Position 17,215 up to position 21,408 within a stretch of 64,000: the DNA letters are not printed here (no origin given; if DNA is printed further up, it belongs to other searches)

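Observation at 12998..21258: SNF2 helicase with two translationally coupled Cys-rich partners sharing a paralogous C-terminal module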

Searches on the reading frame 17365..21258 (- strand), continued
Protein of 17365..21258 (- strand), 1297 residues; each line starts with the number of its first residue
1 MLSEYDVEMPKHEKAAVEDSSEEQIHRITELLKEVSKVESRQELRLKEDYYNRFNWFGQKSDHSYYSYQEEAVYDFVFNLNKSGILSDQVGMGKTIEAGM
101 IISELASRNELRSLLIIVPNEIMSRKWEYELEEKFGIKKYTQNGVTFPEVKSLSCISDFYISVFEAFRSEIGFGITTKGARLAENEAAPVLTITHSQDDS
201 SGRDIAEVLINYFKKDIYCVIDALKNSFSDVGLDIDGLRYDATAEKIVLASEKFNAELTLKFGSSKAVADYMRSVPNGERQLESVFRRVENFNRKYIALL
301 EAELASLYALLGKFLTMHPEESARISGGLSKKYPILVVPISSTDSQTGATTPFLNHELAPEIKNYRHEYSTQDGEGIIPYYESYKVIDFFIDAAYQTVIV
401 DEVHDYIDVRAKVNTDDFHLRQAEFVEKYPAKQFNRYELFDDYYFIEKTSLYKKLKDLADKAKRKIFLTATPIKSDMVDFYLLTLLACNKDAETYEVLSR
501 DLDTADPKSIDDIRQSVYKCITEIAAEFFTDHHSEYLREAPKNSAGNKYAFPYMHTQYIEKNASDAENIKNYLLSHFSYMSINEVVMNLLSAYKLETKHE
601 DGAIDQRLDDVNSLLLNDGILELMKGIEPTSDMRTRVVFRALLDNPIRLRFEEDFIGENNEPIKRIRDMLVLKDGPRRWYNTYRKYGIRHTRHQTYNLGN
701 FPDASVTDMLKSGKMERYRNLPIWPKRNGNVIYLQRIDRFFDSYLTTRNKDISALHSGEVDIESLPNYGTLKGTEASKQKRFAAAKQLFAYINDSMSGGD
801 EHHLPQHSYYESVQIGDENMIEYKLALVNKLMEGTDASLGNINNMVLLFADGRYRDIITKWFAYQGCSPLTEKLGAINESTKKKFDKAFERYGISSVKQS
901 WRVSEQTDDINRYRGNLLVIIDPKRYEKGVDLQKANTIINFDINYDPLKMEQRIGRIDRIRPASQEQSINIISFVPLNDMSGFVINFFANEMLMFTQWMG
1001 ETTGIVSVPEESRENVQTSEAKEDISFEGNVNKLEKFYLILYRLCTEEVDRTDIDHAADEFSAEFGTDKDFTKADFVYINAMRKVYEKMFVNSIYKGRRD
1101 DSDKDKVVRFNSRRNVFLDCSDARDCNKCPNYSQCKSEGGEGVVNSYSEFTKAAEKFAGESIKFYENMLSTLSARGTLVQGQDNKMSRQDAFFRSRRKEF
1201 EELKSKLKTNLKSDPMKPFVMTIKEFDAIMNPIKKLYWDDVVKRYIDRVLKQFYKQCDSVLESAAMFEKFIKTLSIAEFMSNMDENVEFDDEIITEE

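Call 47: find_encoding_contigs(protein=P0086, flank=10000, max_places=1)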
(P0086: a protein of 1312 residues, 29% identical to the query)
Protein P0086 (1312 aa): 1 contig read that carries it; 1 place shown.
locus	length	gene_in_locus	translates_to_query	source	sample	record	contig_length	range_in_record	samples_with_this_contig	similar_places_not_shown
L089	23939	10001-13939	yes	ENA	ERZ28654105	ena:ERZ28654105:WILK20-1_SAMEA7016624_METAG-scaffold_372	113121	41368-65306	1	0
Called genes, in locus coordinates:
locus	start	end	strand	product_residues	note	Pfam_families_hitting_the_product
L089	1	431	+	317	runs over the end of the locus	-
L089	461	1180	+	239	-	-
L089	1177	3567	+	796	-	PF13306:LRR_5, PF13855:LRR_8 (faint), PF13306:LRR_5 (weak)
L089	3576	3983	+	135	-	-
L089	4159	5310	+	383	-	-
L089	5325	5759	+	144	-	PF02698:DUF218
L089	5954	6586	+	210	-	PF01226:Form_Nir_trans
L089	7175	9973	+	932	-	-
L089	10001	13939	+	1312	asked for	PF00176:SNF2-rel_dom (faint), PF00271:Helicase_C (weak)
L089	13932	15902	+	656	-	-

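Call 52: search_solved_structures(query=A2, max_evalue=0.001)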
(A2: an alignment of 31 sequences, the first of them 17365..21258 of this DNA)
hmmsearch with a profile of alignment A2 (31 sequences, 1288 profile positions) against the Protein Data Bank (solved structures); distinct sequences matched with E-value up to 0.001: 5.
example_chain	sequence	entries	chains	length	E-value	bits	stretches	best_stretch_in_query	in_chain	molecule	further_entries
8so8_A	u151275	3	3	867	1.7e-13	52.8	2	90-144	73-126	RNA polymerase-associated protein RapA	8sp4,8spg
6bog_A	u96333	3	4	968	2.3e-13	52.4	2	90-144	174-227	RNA polymerase-associated protein RapA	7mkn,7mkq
4s20_K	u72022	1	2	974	2.3e-13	52.4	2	90-144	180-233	RNA polymerase-associated protein RapA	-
7m8e_F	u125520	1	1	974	2.3e-13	52.4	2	90-144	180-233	RNA polymerase-associated protein RapA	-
8t0l_F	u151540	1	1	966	7.9e-12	47.3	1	90-144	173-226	RNA polymerase-associated protein RapA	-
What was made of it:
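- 17365..21258 (-): Active RapA-like SNF2 ATPase (1297 aa), with large insertions in lobe 1 and between the lobes. RapA is the only PDB sequence hit of the family profile (call 52).
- On RapA (RNAP-associated SNF2): The profile matches RapA in two stretches, the best-scoring one at the motif I region (profile positions 90-144; call 52).
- The RapA matches cover only helicase motifs (call 52).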

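Call 56: search_protein_families(library=phrogs, proteins=[window:17365-21258:-], max_evalue=0.001)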
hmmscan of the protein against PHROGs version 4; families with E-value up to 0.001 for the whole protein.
window:17365-21258:- (1297 aa): 3 families
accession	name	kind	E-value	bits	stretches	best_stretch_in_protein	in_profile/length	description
phrog_23807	-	unknown function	2.5e-21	76.2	2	86-141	151-205/1053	-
phrog_62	-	DNA, RNA and nucleotide metabolism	4.2e-19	68.6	2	62-138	694-766/1881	DNA helicase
phrog_26785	-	unknown function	5.8e-14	52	1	916-981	785-848/1087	-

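Call 58: search_protein_families(library=pfam, proteins=[L089:7175-9973:+, L088:8125-9987:+, L088:4489-5427:+, L088:5441-6355:+, L088:6367-6939:+, L087:6741-7454:+, L087:7932-8486:+, L087:8765-9940:+, L089:461-1180:+, L089:4159-5310:+], max_evalue=0.05)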
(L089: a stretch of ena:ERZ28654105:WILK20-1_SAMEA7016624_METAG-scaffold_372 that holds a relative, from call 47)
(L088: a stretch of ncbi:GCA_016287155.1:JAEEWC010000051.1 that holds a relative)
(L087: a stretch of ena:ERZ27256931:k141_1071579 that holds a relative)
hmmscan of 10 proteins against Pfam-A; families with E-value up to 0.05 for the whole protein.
L089:7175-9973:+ (932 aa): 5 families
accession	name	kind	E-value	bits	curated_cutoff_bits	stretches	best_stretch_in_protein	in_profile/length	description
PF13676.11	TIR_2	-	1.9e-05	25.6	28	1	173-253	11-88/122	TIR domain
PF08792.16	A2L_zn_ribbon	-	0.00072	19.6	22.9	1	6-29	5-30/33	A2L zinc ribbon domain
PF08063.17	Zn_ribbon_PADR1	-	0.0052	17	25.1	1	4-24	2-23/42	PADR1 domain, zinc ribbon fold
PF14559.12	TPR_19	-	0.0057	17.4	25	0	689-719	1-31/68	Tetratricopeptide repeat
PF07882.17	Fucose_iso_N2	-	0.031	14.3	22.3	0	596-677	24-100/180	L-fucose isomerase, second N-terminal domain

L088:8125-9987:+ (620 aa): 12 families
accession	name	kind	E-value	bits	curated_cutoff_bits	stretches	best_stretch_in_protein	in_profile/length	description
PF19789.6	DUF6273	-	1.9e-27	96.6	23.5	1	466-616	17-170/172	Domain of unknown function (DUF6273)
PF13676.11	TIR_2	-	4.7e-13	50.1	28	1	185-312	1-121/122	TIR domain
PF08271.17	Zn_Ribbon_TF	-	4.8e-05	23.3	29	1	7-45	2-39/43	TFIIB zinc-binding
PF08063.17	Zn_ribbon_PADR1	-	0.018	15.3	25.1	1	7-26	4-23/42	PADR1 domain, zinc ribbon fold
PF13428.12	TPR_14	-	0.021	15.9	23.5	0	350-383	10-43/44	Tetratricopeptide repeat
PF14354.12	Lar_restr_allev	-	0.021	15.5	28.6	0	6-45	4-48/58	Restriction alleviation protein Lar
PF07967.19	zf-C3HC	-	0.021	15.3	22.2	0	24-69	45-85/132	NuBaID N-terminal domain (aka zf-C3HC)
PF14768.12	RPA_interact_C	-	0.023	15.7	25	0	8-48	2-41/80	Replication protein A interacting C-terminal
PF22289.1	DmmA-like_C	-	0.023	15.1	27.4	1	6-35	2-31/44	Dimethylamine monooxygenase subunit DmmA-like, C-terminal domain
PF10137.14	CAP12-PCTIR_TIR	-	0.024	15.1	24.7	0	184-258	1-69/119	CAP12/Pycsar effector protein, TIR domain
PF02591.20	Zn_ribbon_9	-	0.039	14.5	29.1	0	24-45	1-21/33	C4-type zinc ribbon domain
PF09067.16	EpoR_lig-bind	-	0.049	14.3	27.3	0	207-247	20-60/104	Erythropoietin receptor, ligand binding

L088:4489-5427:+ (312 aa): 8 families
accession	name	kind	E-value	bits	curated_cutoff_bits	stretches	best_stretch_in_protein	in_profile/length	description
PF13240.11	Zn_Ribbon_1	-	2.9e-08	33.7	25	1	290-311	1-22/23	zinc-ribbon domain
PF13248.11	Zn_ribbon_3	-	0.00011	21.9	27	1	289-311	3-25/26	zinc-ribbon domain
PF12773.13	DZR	-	0.00015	22.3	27.3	1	291-311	1-21/45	Double zinc ribbon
PF10571.15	UPF0547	-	0.0012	19.3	29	1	289-309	1-21/26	Uncharacterised protein family UPF0547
PF17032.10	Zn_ribbon_15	-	0.0066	17.7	28.9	1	287-309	51-73/73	zinc-ribbon family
PF24460.1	DUF7575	-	0.01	15.6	28.5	1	291-311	6-26/28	Domain of unknown function (DUF7575)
PF09297.16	Zn_ribbon_NUD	-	0.03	14.4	24.8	0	301-311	2-12/32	NADH pyrophosphatase zinc ribbon domain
PF18912.6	DZR_2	-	0.045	14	27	0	288-310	21-44/56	Double zinc ribbon domain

L088:5441-6355:+ (304 aa): 0 families

L088:6367-6939:+ (190 aa): 3 families
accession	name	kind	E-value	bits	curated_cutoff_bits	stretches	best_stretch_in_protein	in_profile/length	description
PF03357.26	Snf7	-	0.0038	17.4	27.3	1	22-175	10-158/171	Snf7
PF08612.16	Med20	-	0.005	16.7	25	1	96-166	123-195/208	TATA-binding related factor (TRF) of subunit 20 of Mediator complex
PF15679.10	DUF4665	-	0.022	15.8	27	1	115-180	29-92/99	Domain of unknown function (DUF4665)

L087:6741-7454:+ (237 aa): 0 families

L087:7932-8486:+ (184 aa): 0 families

L087:8765-9940:+ (391 aa): 0 families

L089:461-1180:+ (239 aa): 0 families

L089:4159-5310:+ (383 aa): 3 families
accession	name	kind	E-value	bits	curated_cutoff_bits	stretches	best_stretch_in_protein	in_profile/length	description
PF13464.11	RodZ_C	-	0.00041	20.7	23.9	0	136-174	7-45/72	RodZ C-terminal domain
PF12102.13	MrcB_N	-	0.0031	17.6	25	0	162-204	81-123/183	MrcB-like, N-terminal domain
PF17479.7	DUF3048_C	-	0.026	15.3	25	0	109-171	24-85/114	Protein of unknown function (DUF3048) C-terminal domain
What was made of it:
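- A true TIR_2 domain (50 bits, cut-off 28) fused to a DUF6273 binding domain sits directly upstream of the SNF2 in L088 (call 58). TIR variants do not fit a transfer role (call 58).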

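Call 64: find_encoding_contigs(protein=P0077, flank=10000, max_places=1)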
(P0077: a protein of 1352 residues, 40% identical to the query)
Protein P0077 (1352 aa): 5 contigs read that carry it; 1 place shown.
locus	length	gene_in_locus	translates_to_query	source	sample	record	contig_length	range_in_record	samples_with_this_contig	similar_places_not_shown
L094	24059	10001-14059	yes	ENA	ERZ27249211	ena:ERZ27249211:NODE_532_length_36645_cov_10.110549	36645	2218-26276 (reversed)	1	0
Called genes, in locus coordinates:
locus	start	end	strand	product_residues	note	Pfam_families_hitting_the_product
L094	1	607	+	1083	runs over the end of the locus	-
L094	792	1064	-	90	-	PF00216:Bac_DNA_binding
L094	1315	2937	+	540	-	PF00202:Aminotran_3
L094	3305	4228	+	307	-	-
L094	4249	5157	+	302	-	-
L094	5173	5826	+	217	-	-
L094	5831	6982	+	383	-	PF05496:RuvB_N (weak), PF00004:AAA, PF17866:AAA_lid_6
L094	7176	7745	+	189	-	-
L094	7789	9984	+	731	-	PF08722:Tn7_TnsA-like_N (faint), PF05496:RuvB_N, PF00004:AAA, PF17864:AAA_lid_4, PF05491:WHD_RuvB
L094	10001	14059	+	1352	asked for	PF00176:SNF2-rel_dom, PF04851:ResIII (weak), PF00271:Helicase_C (weak)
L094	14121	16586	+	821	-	-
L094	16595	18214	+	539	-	-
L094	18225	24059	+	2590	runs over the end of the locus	PF18676:MBG_2 (faint)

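Call 65: find_encoding_contigs(protein=P0101, flank=10000, max_places=1)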
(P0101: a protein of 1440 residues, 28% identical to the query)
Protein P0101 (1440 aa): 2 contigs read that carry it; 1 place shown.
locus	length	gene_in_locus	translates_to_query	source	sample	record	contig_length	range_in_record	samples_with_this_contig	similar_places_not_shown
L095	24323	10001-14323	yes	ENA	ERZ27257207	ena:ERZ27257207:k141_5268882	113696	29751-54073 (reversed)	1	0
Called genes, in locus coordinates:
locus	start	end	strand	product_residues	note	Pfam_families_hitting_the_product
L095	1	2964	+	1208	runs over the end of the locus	-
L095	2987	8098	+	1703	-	-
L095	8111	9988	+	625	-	-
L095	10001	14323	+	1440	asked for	PF00176:SNF2-rel_dom (faint), PF04851:ResIII (weak), PF00271:Helicase_C (faint)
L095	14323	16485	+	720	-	-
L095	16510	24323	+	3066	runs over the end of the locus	-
